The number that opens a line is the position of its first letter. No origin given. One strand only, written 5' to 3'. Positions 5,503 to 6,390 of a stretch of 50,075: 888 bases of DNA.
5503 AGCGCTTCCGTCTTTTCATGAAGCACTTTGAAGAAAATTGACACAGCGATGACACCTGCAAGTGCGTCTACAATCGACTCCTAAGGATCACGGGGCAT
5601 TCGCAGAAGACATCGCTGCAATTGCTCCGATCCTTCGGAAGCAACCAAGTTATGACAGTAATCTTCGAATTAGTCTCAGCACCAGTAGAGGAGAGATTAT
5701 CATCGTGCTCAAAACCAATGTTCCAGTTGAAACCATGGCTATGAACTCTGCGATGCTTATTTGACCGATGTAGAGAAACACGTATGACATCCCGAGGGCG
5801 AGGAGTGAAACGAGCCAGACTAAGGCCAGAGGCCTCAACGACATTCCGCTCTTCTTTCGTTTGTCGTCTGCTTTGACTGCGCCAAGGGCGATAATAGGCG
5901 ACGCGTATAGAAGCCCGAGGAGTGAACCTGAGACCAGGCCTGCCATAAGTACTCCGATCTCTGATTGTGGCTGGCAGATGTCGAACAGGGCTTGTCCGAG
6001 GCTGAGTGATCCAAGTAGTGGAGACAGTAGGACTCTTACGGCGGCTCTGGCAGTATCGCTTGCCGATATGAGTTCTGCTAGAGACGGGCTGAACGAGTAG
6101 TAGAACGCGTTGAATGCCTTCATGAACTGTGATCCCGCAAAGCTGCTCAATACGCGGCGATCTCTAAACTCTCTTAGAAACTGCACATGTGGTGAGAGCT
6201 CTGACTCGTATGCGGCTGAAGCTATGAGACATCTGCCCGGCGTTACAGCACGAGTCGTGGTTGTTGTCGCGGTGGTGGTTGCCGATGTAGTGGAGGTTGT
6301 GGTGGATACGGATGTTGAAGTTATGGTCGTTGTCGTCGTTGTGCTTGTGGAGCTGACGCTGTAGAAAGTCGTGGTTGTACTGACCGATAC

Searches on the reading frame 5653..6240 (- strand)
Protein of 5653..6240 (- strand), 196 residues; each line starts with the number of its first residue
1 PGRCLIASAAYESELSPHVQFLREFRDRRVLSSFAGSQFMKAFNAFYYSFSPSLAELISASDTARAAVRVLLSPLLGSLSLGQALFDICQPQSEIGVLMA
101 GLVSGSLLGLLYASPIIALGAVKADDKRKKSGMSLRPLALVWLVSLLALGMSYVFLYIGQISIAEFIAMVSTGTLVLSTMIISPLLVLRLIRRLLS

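Call 31: predict_structure(alignment_id=A3)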
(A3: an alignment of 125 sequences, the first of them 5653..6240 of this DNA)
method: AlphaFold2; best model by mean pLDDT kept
length: 196 residues; sequences in the alignment: 125
mean_pLDDT: 90.0   pTM: 0.80
mean pLDDT of the five models: 90.0, 87.6, 87.1, 83.6, 82.8
residues with pLDDT >= 90: 127; 70-90: 67; 50-70: 2; < 50: 0
segments of 3 or more residues with pLDDT < 50: none
pLDDT, mean of each block of 10 residues (from residue 1): 80 90 94 94 92 91 93 93 92 87 95 92 84 81 87 88 91 92 92 92
secondary structure, 60 per line:
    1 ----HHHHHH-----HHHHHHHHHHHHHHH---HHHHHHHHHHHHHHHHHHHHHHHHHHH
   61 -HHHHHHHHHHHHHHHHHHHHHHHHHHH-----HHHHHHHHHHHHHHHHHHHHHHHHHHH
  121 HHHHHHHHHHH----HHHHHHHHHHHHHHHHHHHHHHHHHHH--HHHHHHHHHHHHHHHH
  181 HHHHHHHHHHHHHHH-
elements in order: H5-10 H16-30 H34-60 H62-88 H94-131 H136-162 H165-195

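Call 34: fold_search(model_id=the predicted structure, library=pdb)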
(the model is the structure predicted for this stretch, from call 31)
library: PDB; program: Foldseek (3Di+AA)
matches with E <= 10: 55; with E <= 0.001: 0
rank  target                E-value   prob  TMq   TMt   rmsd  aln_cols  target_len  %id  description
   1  8vzn_A                7.2e-01  0.69  0.28  0.15   7.6       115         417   17  Cryo-EM structure of FLVCR2 in the inward-facing state with choline bound (released 2024-05-01)
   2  8qcx                  8.0e-01  0.35  0.27  0.15  13.0       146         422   16  Cryo-EM structure of the inward-facing FLVCR2 (released 2024-04-17)
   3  9ugu                  9.2e-01  0.33  0.24  0.14   7.0       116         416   19  Cryo-EM Structure of Apo-G6PT1 (released 2026-01-07)
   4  8ubz                  1.1e+00  0.28  0.26  0.15  17.8       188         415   12  Choline-bound FLVCR1 (released 2024-03-27)
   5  4x5n_B                1.4e+00  0.60  0.25  0.49  10.1       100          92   18  Crystal structure of SemiSWEET in the inward-open and outward-open conformations (released 2015-01-21)
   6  4x5m_B                1.4e+00  0.57  0.24  0.48  10.1       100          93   18  Crystal structure of SemiSWEET in the inward-open conformation (released 2015-01-21)
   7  8ubw                  1.4e+00  0.21  0.26  0.14  17.6       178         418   13  Choline-bound FLVCR1 (released 2024-03-27)
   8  9ugx                  1.5e+00  0.16  0.25  0.15  11.6       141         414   20  Cryo-EM Structure of G6PT1-apo monomer in pi buffer (released 2026-01-07)
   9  4x5n_A                1.7e+00  0.54  0.24  0.49  10.1       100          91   18  Crystal structure of SemiSWEET in the inward-open and outward-open conformations (released 2015-01-21)
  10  4x5m_A                1.7e+00  0.28  0.20  0.37   9.5       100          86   18  Crystal structure of SemiSWEET in the inward-open conformation (released 2015-01-21)
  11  9ugy                  2.1e+00  0.13  0.24  0.14  11.5       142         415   18  Cryo-EM Structure of G6PT1 bound with GlcN6P (released 2026-01-07)
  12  8j7x_A                2.4e+00  0.07  0.20  0.15  15.3       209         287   18  Cryo-EM structure of hZnT7DeltaHis-loop-Fab complex in zinc-unbound state, determined in outward-facing conformation (released 2023-09-20)
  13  8uby                  2.5e+00  0.47  0.25  0.13   5.5        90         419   14  Choline-bound FLVCR1 (released 2024-03-27)
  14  6dm8_A                2.8e+00  0.06  0.16  0.09  15.3       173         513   14  Understanding the Species Selectivity of Myeloid cell leukemia-1 (Mcl-1) inhibitors (released 2018-08-01)
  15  4x5n_D                3.1e+00  0.41  0.24  0.49   9.3        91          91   18  Crystal structure of SemiSWEET in the inward-open and outward-open conformations (released 2015-01-21)
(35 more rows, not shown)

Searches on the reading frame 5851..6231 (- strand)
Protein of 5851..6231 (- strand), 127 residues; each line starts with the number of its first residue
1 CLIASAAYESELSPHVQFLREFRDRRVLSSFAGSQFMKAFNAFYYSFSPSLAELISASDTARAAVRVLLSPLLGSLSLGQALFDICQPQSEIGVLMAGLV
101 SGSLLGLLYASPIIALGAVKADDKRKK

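Call 51: search_dna_similar(query=window:5851-6231:-, collection=plasmids, mode=protein, max_evalue=0.01, max_rows=30)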
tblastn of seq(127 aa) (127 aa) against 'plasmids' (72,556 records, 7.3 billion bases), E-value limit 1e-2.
Records with a match: 120; places in all: 120; records where one place covers at least 80% of the query: 0.
Best place of each record, by identity: <60% 120.
By first word of the organism name: Ralstonia 109; Acidovorax 3; [Acidovorax] 1; Cupriavidus 1; Diaphorobacter 1; Pandoraea 1; Comamonas 1; Haloquadratum 1; Haliscomenobacter 1; Comamonadaceae 1.
By predicted mobility (MOB-suite, as given by PLSDB): mobilizable 97; non-mobilizable 15; conjugative 8.
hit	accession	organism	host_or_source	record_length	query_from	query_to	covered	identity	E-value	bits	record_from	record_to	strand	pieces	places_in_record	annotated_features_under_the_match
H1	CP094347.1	[Acidovorax] ebreus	cell culture,soil in South China ...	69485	1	66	52%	40.9%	6e-4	45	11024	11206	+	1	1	hypothetical protein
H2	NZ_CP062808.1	Cupriavidus basilensis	Cell culture,Sediment of a freshwater ...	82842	1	66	52%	39.4%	6e-4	45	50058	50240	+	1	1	CFI-box-CTERM domain-containing protein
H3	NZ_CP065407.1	Diaphorobacter sp. JS3051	whole organism,soil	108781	1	66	52%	39.4%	6e-4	45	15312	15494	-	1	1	CFI-box-CTERM domain-containing protein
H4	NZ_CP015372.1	Pandoraea pnomenusa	mixed culture,bioreactor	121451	1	66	52%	39.4%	6e-4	45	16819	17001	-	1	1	CFI-box-CTERM domain-containing protein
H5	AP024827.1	Comamonas testosteroni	-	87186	1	66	52%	39.4%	1e-3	44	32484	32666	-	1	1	hypothetical protein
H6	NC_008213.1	Haloquadratum walsbyi DSM 16790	-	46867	1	67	53%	38.8%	8e-4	45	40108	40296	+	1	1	CFI-box-CTERM domain-containing protein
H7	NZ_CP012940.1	Ralstonia solanacearum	plantain,cell culture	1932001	1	65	51%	38.5%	2e-4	46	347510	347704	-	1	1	none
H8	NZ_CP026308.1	Ralstonia solanacearum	Musa sp.,pure culture,plants with Moko ...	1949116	1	65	51%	38.5%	2e-4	46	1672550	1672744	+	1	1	none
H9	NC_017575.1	Ralstonia solanacearum Po82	-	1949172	1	65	51%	38.5%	2e-4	46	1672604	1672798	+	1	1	none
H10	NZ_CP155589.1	Ralstonia solanacearum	Musa sp.,cell culture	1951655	1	65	51%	38.5%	2e-4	46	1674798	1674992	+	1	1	none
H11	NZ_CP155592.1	Ralstonia solanacearum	Musa sp.,cell culture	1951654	1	65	51%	38.5%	2e-4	46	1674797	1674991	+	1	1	none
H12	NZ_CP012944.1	Ralstonia solanacearum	Cucumis sativus,cell culture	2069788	1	65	51%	38.5%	2e-4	46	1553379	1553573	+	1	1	none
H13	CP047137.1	Ralstonia solanacearum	Potato,Single cell,tuber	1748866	1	65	51%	38.5%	3e-4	46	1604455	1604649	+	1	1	peptidase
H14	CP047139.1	Ralstonia solanacearum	Potato,Single cell,tuber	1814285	1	65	51%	38.5%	3e-4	46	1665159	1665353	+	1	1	peptidase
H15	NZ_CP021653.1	Ralstonia solanacearum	Solanum lycopersicum,Tomato with ...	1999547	1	65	51%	38.5%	3e-4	46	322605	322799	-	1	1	none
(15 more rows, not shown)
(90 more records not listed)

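Call 52: get_annotated_region(hit=H2, flank=6000)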
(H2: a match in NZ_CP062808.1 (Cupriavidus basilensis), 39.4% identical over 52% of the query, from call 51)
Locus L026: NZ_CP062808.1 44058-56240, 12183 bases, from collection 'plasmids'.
description: Cupriavidus basilensis strain DSM 11853 plasmid pRK1-4, complete sequence
organism: Cupriavidus basilensis (NCBI taxid 68895)
taxonomy: Bacteria; Pseudomonadota; Betaproteobacteria; Burkholderiales; Burkholderiaceae; Cupriavidus; Cupriavidus basilensis
host: -; source: Cell culture,Sediment of a freshwater pond enriched in a fixed-bed reactor with 2,6-dichlorophenol as sole ...; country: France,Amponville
typing (MOB-suite, as given by PLSDB): conjugative; replicon rep_cluster_1864; relaxase MOBF,MOBP; mating-pair formation MPF_F
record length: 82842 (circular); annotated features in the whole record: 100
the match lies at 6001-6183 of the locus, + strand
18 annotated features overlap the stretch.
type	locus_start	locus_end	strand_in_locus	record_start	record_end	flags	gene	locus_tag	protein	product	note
CDS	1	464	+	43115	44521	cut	-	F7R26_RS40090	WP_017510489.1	conjugal transfer protein TraH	-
CDS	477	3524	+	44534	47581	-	-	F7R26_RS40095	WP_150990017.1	conjugal transfer protein TraG N-terminal domain-containing protein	-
CDS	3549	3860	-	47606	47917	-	-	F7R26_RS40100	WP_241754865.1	hypothetical protein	-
CDS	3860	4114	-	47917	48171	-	-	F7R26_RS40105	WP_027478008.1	hypothetical protein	-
CDS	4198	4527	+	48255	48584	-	-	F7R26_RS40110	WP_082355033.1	TrfB-related DNA-binding protein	-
CDS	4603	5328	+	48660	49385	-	-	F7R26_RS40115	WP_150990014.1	M48 family metalloprotease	GO:0006508 - proteolysis [Evidence IEA]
CDS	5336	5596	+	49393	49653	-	-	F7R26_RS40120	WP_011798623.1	hypothetical protein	-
CDS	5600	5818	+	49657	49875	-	-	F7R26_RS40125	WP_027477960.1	hypothetical protein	-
CDS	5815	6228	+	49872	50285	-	-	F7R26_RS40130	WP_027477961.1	CFI-box-CTERM domain-containing protein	-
CDS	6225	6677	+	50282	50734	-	-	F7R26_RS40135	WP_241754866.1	hypothetical protein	-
CDS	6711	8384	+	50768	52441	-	istA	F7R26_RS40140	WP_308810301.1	IS21 family transposase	-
CDS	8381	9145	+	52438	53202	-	istB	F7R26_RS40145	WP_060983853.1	IS21-like element helper ATPase IstB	-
CDS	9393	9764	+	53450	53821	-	-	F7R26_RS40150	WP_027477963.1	hypothetical protein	-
CDS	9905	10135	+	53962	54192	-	-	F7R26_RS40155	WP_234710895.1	hypothetical protein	-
CDS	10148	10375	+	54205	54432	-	-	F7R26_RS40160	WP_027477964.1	antitoxin VbhA family protein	-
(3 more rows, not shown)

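Call 53: get_annotated_region(hit=H6, flank=6000)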
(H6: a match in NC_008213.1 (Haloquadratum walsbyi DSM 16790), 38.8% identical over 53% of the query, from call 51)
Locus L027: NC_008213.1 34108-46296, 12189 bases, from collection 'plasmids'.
description: Haloquadratum walsbyi DSM 16790 plasmid PL47, complete sequence
organism: Haloquadratum walsbyi DSM 16790 (NCBI taxid 362976)
taxonomy: Archaea; Euryarchaeota; Halobacteria; Halobacteriales; Haloferacaceae; Haloquadratum; Haloquadratum walsbyi; Haloquadratum walsbyi DSM 16790
host: -; source: -; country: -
typing (MOB-suite, as given by PLSDB): non-mobilizable
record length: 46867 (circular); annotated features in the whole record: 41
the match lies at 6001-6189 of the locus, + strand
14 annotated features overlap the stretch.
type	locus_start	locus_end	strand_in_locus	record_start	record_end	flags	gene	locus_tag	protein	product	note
CDS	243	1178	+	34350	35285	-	-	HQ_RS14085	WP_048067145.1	ParA family protein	-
CDS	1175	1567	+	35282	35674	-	-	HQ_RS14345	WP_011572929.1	hypothetical protein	-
CDS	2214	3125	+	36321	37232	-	-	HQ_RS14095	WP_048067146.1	hypothetical protein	-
CDS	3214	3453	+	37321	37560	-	-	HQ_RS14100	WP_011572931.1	hypothetical protein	-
CDS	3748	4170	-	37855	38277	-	-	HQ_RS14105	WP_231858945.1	hypothetical protein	-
CDS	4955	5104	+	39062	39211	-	-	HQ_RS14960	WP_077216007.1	HNH endonuclease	-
CDS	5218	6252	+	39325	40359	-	-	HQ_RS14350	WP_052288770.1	CFI-box-CTERM domain-containing protein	-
CDS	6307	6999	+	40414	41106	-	-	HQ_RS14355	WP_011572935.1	restriction endonuclease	GO:0009307 - DNA restriction-modification system [Evidence IEA]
CDS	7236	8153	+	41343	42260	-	-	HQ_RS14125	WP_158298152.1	DUF4352 domain-containing protein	-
CDS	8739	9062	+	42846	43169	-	-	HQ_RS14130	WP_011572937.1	hypothetical protein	-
CDS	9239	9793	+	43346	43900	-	-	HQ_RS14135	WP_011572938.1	hypothetical protein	-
CDS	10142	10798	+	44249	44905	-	-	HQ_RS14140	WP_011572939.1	recombinase family protein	GO:0006310 - DNA recombination [Evidence IEA]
CDS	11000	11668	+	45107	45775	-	-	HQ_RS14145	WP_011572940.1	CAP domain-containing protein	-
CDS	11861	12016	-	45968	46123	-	-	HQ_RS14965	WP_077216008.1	pentapeptide repeat-containing protein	-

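Call 54: get_annotated_region(hit=H13, flank=6000)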
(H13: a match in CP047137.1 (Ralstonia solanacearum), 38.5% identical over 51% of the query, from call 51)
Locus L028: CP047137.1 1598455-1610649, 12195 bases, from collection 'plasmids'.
description: Ralstonia solanacearum strain CFBP 8697 plasmid unnamed, complete sequence
organism: Ralstonia solanacearum (NCBI taxid 305)
taxonomy: Bacteria; Pseudomonadota; Betaproteobacteria; Burkholderiales; Burkholderiaceae; Ralstonia; Ralstonia solanacearum
host: -; source: Potato,Single cell,tuber; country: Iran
typing (MOB-suite, as given by PLSDB): mobilizable; relaxase MOBP
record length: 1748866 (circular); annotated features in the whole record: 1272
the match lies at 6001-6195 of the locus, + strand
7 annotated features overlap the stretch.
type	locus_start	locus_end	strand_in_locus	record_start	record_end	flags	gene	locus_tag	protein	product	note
CDS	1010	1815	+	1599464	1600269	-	-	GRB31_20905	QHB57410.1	IS5 family transposase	-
CDS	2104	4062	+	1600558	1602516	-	-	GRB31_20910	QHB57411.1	hypothetical protein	-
CDS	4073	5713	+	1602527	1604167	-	-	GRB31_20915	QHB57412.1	hypothetical protein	-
CDS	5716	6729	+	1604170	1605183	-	-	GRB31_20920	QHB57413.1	peptidase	-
CDS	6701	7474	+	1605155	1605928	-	-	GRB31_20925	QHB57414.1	hypothetical protein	-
CDS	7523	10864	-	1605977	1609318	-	-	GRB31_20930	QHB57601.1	AMP-binding protein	-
CDS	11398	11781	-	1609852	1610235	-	-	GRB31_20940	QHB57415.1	hypothetical protein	-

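Call 81: search_protein_families(library=pfam, proteins=[L027:5218-6252:+, L028:5716-6729:+, L026:5815-6228:+], max_evalue=0.01)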
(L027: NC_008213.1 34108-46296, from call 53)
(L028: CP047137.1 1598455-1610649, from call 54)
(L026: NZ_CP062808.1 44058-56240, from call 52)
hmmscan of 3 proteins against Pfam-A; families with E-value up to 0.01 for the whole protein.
L027:5218-6252:+ (344 aa): 4 families
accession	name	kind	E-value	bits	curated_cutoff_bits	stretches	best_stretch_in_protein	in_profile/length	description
PF04471.18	Mrr_cat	-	2.9e-23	82.6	21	1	13-122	1-113/115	Restriction endonuclease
PF13280.12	WYL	-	9.1e-14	51.7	21.8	1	169-226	4-63/70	WYL domain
PF13156.12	Mrr_cat_2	-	7.9e-13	48.9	22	1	21-120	7-110/127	Restriction endonuclease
PF22722.2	NA-iREase1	-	6.9e-06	26.4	27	1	26-108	6-89/106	NACHT-associated inactive Restriction Endonuclease 1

L028:5716-6729:+ (337 aa): 0 families

L026:5815-6228:+ (137 aa): 0 families
